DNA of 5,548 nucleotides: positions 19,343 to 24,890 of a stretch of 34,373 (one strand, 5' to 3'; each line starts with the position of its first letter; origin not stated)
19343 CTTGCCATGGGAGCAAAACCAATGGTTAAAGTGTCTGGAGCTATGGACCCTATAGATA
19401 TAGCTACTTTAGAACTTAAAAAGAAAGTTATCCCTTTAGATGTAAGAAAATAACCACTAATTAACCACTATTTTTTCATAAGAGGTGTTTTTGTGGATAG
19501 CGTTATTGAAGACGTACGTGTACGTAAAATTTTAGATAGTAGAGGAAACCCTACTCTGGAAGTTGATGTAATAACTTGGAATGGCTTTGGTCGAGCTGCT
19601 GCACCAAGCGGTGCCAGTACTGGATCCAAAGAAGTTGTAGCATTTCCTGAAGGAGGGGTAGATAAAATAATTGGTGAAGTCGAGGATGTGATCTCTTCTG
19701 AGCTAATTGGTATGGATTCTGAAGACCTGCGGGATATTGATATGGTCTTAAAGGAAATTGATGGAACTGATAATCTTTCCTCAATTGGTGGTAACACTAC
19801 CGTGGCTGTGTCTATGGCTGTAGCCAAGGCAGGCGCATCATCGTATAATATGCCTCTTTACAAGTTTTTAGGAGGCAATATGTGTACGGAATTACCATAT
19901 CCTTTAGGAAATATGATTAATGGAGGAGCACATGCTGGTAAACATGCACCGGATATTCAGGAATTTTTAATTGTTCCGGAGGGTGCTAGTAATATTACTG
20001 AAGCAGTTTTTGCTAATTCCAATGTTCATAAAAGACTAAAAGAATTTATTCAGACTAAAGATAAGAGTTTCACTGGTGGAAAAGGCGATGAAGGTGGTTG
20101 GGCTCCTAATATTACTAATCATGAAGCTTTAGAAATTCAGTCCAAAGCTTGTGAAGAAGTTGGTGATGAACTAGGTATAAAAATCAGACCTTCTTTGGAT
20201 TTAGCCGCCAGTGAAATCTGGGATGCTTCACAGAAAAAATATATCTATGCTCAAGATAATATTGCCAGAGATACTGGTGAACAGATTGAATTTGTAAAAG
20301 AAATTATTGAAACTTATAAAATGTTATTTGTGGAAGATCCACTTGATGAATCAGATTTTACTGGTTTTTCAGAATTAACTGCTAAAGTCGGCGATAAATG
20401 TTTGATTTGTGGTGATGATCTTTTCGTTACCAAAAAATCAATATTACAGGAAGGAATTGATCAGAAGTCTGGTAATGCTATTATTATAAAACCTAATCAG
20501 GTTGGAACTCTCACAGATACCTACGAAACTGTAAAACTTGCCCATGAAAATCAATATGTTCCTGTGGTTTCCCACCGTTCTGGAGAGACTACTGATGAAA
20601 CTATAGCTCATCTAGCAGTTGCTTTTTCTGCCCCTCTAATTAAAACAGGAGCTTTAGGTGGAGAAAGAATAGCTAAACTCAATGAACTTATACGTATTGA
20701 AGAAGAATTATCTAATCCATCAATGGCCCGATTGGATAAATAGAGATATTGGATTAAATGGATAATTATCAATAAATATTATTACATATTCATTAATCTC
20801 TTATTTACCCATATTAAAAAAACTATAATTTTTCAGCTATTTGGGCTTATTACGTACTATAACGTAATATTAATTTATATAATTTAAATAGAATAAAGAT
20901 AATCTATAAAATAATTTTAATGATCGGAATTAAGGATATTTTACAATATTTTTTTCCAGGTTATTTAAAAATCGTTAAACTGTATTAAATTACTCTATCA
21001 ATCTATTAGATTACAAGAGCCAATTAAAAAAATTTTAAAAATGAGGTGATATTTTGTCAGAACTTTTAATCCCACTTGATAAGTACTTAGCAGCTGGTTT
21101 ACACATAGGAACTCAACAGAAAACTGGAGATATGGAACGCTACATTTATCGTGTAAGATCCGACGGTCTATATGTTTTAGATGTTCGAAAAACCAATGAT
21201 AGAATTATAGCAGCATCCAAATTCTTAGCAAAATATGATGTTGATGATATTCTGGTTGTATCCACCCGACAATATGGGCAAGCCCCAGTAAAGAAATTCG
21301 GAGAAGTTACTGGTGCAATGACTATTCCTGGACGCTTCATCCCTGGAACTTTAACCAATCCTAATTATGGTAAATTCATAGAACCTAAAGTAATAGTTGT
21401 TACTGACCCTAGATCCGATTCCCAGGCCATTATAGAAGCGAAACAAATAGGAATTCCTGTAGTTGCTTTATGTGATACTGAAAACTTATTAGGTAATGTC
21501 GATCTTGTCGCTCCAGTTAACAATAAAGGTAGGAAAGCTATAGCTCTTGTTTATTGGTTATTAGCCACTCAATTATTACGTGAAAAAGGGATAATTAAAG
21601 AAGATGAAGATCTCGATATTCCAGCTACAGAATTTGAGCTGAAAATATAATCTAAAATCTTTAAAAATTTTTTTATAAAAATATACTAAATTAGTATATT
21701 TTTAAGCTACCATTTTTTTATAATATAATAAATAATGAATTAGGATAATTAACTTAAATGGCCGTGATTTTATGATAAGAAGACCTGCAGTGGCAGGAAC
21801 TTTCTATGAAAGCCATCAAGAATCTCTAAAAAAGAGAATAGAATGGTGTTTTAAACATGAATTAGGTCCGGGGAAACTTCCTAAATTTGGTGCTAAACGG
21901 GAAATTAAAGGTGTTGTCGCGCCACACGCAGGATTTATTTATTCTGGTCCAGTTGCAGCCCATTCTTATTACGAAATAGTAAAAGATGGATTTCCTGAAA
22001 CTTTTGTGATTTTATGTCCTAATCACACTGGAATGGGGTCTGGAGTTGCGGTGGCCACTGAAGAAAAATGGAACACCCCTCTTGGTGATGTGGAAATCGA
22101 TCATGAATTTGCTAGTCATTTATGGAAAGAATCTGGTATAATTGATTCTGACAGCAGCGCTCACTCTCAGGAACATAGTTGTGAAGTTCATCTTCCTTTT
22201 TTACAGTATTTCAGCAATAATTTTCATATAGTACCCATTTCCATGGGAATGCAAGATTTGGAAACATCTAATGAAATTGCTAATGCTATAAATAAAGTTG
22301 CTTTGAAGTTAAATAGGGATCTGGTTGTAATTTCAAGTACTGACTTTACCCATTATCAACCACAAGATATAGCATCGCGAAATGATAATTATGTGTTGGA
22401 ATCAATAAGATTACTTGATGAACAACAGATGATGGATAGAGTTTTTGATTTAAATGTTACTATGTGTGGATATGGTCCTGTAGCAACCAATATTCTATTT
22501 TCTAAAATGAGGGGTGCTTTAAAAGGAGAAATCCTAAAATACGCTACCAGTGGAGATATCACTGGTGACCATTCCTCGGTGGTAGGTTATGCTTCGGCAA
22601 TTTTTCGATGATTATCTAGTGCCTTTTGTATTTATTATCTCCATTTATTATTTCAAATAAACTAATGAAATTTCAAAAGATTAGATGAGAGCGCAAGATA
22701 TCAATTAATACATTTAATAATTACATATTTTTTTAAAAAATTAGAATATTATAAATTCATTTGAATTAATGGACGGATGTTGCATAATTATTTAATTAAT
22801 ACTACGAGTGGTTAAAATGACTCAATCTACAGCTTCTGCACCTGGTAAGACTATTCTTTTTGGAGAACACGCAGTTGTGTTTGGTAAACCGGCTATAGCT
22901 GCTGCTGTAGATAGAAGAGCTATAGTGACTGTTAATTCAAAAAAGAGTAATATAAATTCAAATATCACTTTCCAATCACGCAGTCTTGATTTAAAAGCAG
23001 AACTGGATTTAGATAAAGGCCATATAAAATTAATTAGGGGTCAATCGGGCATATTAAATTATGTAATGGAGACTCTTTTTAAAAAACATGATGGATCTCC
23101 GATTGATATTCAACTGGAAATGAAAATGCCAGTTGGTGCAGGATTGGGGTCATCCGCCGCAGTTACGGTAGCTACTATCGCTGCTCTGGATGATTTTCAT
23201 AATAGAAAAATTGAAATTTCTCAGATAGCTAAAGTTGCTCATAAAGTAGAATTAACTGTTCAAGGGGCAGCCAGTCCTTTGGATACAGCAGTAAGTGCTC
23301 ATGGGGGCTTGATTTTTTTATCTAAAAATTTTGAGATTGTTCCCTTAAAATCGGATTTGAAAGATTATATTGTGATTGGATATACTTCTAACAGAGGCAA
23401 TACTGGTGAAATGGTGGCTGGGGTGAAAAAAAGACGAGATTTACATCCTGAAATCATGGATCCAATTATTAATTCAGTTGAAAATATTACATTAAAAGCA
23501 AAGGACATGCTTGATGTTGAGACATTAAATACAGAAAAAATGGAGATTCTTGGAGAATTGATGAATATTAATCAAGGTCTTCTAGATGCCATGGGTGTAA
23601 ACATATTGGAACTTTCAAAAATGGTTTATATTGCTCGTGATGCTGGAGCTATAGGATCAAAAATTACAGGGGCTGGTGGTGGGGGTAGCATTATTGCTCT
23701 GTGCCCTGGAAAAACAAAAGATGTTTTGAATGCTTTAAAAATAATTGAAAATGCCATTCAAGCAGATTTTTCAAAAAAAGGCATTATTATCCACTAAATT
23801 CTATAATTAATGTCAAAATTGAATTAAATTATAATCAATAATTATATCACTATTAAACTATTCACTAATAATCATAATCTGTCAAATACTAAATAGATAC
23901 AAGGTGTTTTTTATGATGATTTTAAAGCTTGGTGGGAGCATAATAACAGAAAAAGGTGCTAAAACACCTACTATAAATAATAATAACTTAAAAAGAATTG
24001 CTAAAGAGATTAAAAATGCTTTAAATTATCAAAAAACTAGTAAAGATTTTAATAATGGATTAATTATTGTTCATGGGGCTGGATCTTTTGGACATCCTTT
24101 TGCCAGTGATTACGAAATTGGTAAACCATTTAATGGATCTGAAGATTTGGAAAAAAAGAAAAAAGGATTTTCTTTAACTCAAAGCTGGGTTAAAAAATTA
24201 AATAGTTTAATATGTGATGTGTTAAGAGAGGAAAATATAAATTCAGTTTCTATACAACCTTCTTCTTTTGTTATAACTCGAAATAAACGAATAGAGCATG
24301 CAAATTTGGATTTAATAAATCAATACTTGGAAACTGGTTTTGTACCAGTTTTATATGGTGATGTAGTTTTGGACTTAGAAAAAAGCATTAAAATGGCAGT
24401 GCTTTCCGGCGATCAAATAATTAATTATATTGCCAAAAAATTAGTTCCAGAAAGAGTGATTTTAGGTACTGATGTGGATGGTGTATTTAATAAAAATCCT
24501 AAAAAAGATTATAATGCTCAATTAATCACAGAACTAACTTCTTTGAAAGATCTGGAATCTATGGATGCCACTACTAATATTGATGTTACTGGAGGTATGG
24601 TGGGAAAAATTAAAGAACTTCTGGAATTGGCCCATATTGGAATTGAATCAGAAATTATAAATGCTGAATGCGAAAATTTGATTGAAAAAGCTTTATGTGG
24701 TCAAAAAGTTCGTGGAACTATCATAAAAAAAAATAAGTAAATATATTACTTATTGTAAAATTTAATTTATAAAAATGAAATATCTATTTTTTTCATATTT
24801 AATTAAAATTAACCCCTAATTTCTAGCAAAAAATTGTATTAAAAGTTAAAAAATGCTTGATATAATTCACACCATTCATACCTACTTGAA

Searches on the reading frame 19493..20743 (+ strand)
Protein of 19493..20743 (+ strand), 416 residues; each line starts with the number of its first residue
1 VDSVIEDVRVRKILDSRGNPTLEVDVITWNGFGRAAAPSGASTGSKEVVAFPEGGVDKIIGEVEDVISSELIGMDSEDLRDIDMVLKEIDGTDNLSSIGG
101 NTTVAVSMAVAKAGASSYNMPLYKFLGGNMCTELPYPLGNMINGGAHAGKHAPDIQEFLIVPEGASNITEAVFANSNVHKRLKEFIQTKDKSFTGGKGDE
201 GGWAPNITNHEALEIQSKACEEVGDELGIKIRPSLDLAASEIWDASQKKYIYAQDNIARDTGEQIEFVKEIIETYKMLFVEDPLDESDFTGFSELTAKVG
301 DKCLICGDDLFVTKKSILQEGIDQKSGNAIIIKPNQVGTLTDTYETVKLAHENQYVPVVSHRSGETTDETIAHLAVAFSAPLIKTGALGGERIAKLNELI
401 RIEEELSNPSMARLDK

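Call 31: search_protein_families(library=ncbifam, proteins=[window:19493-20743:+], max_evalue=1e-10)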
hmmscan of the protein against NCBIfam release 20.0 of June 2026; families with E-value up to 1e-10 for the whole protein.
window:19493-20743:+ (416 aa): 2 families
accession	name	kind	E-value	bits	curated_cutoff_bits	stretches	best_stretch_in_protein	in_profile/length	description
TIGR01060.2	eno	equivalog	9.1e-162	538.5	300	1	5-409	1-413/425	phosphopyruvate hydratase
NF006223.0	PRK08350.1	equivalog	1.7e-51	175.5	624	2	3-142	2-135/341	hypothetical protein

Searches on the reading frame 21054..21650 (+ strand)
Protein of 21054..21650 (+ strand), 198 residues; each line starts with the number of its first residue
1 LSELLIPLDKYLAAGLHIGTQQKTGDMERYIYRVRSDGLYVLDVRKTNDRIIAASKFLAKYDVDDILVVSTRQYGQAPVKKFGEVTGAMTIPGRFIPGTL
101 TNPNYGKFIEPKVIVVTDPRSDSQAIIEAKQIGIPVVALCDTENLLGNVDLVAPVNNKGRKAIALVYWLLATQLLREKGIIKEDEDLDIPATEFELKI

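Call 31: search_protein_families(library=ncbifam, proteins=[window:21054-21650:+], max_evalue=1e-10)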
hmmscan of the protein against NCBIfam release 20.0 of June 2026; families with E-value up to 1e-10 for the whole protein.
window:21054-21650:+ (198 aa): 3 families
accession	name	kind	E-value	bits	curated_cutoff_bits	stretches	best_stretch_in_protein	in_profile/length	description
TIGR01012.1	uS2_euk_arch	equivalog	5.3e-86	287.2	211.5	1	4-197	2-195/196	30S ribosomal protein S2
TIGR01011.1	rpsB_bact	equivalog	2.1e-23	82.7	76.3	1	111-174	156-219/225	30S ribosomal protein S2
NF008966.0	PRK12311.1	equivalog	4.7e-11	42.4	526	0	111-192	159-240/334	30S ribosomal protein S2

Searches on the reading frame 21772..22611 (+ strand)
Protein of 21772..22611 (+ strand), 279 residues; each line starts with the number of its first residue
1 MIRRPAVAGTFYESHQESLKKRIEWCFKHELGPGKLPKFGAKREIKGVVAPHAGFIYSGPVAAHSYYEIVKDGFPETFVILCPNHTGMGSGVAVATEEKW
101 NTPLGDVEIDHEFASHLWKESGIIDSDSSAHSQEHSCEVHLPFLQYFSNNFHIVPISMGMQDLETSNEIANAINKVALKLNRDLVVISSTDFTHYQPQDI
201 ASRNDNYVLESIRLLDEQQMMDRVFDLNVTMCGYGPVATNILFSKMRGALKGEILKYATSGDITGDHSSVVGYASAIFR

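Call 31: search_protein_families(library=ncbifam, proteins=[window:21772-22611:+], max_evalue=1e-10)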
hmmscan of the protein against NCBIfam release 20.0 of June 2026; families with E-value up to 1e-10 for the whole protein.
window:21772-22611:+ (279 aa): 2 families
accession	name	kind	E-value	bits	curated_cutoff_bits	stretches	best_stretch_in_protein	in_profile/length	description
NF001987.0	PRK00782.1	equivalog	4.3e-98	327.8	295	1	1-279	1-266/267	MEMO1 family protein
TIGR04336.1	AmmeMemoSam_B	hypoth_equivalog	1.2e-97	326.5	26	1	3-278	1-270/270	AmmeMemoRadiSam system protein B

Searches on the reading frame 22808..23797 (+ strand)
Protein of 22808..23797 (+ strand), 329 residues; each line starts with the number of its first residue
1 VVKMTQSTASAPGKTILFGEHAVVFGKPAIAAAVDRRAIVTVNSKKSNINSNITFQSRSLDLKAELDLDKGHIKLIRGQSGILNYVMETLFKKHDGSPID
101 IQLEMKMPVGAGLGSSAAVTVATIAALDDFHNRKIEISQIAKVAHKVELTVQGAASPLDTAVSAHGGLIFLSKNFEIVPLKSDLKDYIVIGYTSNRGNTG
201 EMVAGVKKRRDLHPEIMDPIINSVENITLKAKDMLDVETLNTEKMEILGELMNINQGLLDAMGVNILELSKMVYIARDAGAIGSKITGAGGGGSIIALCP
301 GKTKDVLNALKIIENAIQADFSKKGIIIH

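Call 31: search_protein_families(library=ncbifam, proteins=[window:22808-23797:+], max_evalue=1e-10)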
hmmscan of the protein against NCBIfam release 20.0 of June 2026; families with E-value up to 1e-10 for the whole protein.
window:22808-23797:+ (329 aa): 12 families
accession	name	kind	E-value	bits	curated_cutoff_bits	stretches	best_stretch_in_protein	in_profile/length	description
NF003036.0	PRK03926.1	equivalog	1.1e-87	293.9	403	1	8-328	3-298/302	mevalonate kinase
TIGR00549.1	mevalon_kin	equivalog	4.9e-79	265.7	163.05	1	11-298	1-276/276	mevalonate kinase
NF003006.0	PRK03817.1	equivalog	3.8e-22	78.8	443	1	9-189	4-185/352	galactokinase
TIGR01220.1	Pmev_kin_Gr_pos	equivalog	1.1e-18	67.4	165.7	1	10-170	4-176/358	phosphomevalonate kinase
TIGR00131.1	gal_kin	equivalog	1.1e-18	67.3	226.65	0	194-306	240-355/388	galactokinase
NF040957.1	Arch_PMK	equivalog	1.1e-16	61.2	500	1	9-299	2-287/316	phosphomevalonate kinase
NF003705.0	PRK05322.1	equivalog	1.8e-16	59.9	385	0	6-156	19-170/388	galactokinase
NF001816.0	PRK00555.1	equivalog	1.9e-15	56.7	509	0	9-158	5-151/363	galactokinase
NF003472.0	PRK05101.1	equivalog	7.4e-15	54.8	499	1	5-316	19-359/382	galactokinase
NF002288.1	PRK01212.1-4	equivalog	2.8e-13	49.6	194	1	86-319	63-280/303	homoserine kinase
TIGR00191.1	thrB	equivalog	9e-13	47.7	168.25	0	82-149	62-131/304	homoserine kinase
NF049969.1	GlMnHpPKinHddA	equivalog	7.3e-11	42.1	600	0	48-325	47-332/338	D-glycero-D-manno-heptose 7-phosphate kinase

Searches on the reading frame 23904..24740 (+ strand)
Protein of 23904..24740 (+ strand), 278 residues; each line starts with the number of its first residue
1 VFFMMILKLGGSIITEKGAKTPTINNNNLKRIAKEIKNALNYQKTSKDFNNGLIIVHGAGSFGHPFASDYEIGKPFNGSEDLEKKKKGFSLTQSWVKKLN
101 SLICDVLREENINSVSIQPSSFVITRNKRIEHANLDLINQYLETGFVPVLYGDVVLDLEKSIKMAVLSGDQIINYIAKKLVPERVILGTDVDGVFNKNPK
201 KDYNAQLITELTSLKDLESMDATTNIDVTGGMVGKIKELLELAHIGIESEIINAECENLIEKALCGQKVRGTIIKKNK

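Call 31: search_protein_families(library=ncbifam, proteins=[window:23904-24740:+], max_evalue=1e-10)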
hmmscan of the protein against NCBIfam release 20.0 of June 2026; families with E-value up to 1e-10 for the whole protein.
window:23904-24740:+ (278 aa): 3 families
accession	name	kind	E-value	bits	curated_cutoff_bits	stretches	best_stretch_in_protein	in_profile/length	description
NF040647.1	IPPK_Arch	equivalog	1.2e-102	342.6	120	1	5-274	1-259/259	isopentenyl phosphate kinase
NF000122.1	485965_fosC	equivalog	3e-12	47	350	1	111-274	21-179/182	fosfomycin resistance kinase FosC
TIGR00761.1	argB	equivalog_domain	6.1e-12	45.6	151.3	1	4-252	1-231/231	acetylglutamate kinase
